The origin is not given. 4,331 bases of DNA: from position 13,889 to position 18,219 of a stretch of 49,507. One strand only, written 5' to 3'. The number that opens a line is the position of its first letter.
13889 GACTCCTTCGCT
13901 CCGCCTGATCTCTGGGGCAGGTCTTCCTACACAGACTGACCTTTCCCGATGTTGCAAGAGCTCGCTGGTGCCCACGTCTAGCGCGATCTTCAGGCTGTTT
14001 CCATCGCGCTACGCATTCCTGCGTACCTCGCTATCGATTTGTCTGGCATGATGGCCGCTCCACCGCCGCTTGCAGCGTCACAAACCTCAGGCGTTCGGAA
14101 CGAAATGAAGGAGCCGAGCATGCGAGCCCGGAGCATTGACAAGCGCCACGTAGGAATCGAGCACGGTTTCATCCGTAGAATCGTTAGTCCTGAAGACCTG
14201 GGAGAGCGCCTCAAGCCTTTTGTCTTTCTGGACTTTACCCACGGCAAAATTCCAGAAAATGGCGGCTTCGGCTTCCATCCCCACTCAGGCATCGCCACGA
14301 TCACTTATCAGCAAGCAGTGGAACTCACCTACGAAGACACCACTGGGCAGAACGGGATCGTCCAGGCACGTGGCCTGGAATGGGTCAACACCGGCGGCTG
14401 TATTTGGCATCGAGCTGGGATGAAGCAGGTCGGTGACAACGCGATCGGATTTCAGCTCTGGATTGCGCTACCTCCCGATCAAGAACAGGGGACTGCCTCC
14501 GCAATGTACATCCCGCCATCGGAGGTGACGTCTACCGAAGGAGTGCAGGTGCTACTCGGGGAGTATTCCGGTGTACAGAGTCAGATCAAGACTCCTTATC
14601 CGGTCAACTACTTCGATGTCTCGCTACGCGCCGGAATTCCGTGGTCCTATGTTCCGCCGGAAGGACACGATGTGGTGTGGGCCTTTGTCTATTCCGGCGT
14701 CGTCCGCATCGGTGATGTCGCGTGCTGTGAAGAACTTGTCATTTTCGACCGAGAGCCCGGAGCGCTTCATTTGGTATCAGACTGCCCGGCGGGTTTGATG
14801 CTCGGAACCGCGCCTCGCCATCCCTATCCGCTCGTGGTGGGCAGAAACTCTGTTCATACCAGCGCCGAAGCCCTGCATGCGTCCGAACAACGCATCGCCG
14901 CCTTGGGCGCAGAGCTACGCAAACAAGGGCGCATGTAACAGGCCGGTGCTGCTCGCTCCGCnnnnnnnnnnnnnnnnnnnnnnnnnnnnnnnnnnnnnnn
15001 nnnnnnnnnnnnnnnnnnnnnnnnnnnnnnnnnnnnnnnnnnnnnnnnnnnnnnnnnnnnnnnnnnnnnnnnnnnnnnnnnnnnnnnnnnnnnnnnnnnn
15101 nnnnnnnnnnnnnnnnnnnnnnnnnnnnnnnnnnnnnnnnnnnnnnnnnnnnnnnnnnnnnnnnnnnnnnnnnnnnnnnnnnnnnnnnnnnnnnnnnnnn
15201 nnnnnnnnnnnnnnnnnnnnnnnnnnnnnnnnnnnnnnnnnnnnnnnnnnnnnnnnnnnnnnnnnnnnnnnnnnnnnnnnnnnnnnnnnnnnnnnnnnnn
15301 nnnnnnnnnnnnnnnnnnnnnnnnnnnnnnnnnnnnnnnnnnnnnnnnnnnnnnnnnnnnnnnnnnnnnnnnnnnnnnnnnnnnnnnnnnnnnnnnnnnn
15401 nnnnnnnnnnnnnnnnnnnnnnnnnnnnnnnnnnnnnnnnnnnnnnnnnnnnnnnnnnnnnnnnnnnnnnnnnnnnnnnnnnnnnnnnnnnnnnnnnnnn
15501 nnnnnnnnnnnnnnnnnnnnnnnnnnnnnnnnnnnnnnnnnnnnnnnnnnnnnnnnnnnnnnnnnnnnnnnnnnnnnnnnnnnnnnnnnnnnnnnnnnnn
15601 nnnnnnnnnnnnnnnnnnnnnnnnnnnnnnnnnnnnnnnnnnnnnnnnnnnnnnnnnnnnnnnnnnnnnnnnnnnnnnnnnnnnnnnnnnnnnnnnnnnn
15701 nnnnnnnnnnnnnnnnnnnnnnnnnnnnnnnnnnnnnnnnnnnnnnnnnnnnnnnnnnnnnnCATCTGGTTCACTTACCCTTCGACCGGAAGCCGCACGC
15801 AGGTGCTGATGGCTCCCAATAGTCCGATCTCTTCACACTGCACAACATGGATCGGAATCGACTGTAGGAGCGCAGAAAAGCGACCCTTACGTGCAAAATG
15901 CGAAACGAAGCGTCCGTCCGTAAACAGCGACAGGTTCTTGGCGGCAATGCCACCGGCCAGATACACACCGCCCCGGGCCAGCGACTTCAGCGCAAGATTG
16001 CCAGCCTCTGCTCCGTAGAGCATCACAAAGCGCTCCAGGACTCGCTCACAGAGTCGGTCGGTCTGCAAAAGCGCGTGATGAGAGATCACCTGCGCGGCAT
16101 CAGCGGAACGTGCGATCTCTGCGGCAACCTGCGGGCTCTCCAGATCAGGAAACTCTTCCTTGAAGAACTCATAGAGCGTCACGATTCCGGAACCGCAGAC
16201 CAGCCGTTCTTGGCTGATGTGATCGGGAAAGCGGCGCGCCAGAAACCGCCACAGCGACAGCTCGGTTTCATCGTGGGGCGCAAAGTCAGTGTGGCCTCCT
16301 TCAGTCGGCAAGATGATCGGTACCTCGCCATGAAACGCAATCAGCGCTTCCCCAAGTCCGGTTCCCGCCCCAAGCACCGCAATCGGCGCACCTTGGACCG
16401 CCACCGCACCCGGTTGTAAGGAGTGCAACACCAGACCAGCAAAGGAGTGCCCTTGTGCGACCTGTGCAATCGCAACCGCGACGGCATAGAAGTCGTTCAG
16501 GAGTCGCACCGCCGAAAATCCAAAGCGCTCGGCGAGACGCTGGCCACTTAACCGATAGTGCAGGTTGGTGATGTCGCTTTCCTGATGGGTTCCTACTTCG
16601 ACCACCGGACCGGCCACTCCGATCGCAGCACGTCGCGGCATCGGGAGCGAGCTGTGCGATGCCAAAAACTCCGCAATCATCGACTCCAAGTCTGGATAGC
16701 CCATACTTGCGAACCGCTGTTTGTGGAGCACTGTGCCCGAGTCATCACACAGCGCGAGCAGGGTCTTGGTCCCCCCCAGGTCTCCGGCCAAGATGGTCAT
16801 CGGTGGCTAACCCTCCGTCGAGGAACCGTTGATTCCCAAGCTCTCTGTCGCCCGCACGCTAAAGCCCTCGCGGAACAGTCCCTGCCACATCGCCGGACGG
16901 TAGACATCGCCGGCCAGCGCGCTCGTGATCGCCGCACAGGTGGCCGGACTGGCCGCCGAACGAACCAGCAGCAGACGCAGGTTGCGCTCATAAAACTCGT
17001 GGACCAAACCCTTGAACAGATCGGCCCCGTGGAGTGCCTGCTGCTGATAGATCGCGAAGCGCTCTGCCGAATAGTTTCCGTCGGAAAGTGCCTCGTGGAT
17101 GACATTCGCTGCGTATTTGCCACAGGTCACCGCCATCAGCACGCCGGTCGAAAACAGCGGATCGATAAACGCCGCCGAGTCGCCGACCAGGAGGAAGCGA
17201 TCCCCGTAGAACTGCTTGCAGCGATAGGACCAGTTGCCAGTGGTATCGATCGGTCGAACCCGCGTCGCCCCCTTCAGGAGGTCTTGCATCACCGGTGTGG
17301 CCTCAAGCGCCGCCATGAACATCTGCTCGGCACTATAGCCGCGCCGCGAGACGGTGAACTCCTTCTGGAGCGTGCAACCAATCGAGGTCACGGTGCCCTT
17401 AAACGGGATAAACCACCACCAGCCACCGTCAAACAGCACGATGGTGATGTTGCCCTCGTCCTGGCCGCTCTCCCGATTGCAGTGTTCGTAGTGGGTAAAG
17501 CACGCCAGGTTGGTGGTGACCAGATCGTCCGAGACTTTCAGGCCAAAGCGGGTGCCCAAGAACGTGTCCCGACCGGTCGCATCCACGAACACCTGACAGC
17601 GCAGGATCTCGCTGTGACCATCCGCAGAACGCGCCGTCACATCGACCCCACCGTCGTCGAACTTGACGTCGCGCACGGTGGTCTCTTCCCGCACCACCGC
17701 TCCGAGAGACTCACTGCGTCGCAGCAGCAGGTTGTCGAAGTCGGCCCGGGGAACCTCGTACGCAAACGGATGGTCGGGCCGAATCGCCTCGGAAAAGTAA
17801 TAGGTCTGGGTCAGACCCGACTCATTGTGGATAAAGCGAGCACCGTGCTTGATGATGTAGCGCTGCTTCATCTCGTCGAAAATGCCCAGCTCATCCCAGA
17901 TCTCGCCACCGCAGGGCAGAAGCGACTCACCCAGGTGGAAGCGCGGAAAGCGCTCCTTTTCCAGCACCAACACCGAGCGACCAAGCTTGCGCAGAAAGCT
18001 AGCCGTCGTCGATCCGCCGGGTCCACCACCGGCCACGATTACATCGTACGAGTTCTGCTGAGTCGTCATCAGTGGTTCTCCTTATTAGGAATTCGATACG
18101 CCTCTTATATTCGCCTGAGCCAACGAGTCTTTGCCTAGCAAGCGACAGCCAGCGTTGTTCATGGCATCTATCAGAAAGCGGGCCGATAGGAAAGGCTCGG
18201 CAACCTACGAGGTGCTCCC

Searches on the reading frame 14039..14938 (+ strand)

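Call 78: search_protein_families(library=pfam, proteins=[window:14039-14938:+], max_evalue=0.00001)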
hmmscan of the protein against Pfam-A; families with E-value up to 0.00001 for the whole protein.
window:14039-14938:+ (299 aa): 1 family
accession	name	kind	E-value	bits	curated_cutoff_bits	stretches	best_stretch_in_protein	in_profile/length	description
PF02678.22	Pirin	-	4.6e-14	52.8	26.1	1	53-142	12-108/108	Pirin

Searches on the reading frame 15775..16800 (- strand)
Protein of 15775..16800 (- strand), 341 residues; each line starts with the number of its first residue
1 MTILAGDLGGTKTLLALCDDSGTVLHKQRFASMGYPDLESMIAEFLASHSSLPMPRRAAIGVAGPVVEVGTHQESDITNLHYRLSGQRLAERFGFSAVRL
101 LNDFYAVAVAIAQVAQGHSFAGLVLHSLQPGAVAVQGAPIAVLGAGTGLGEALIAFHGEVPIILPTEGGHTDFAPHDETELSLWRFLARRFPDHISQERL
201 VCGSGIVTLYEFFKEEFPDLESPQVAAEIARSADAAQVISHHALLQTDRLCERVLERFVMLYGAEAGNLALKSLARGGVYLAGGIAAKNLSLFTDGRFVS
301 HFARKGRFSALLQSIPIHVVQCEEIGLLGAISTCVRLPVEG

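Call 78: search_protein_families(library=pfam, proteins=[window:15775-16800:-], max_evalue=0.00001)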
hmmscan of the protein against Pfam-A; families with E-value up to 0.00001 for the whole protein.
window:15775-16800:- (341 aa): 2 families
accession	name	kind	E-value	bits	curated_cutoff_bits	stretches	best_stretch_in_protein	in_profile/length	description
PF02685.22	Glucokinase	-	6.5e-91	305.1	22.1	1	4-332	1-309/314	Glucokinase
PF00480.26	ROK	-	3.6e-06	27.1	22.9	1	7-128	5-130/294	ROK family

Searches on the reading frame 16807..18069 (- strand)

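Call 78: search_protein_families(library=pfam, proteins=[window:16807-18069:-], max_evalue=0.00001)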
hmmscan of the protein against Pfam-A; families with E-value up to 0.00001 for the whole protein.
window:16807-18069:- (420 aa): 5 families
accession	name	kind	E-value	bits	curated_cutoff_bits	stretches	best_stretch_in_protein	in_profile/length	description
PF04820.20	Trp_halogenase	-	1.2e-27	97.3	21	2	100-364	149-390/458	Tryptophan halogenase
PF01494.25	FAD_binding_3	-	4.6e-17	62.7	22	1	8-325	2-319/349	FAD binding domain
PF01266.30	DAO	-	9e-09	35.7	27.9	0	9-42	1-34/353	FAD dependent oxidoreductase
PF12831.13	FAD_oxidored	-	3e-08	33.8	27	1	9-166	1-145/416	FAD dependent oxidoreductase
PF13450.12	NAD_binding_8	-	5e-06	27.1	21.9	0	12-42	1-31/68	NAD(P)-binding Rossmann-like domain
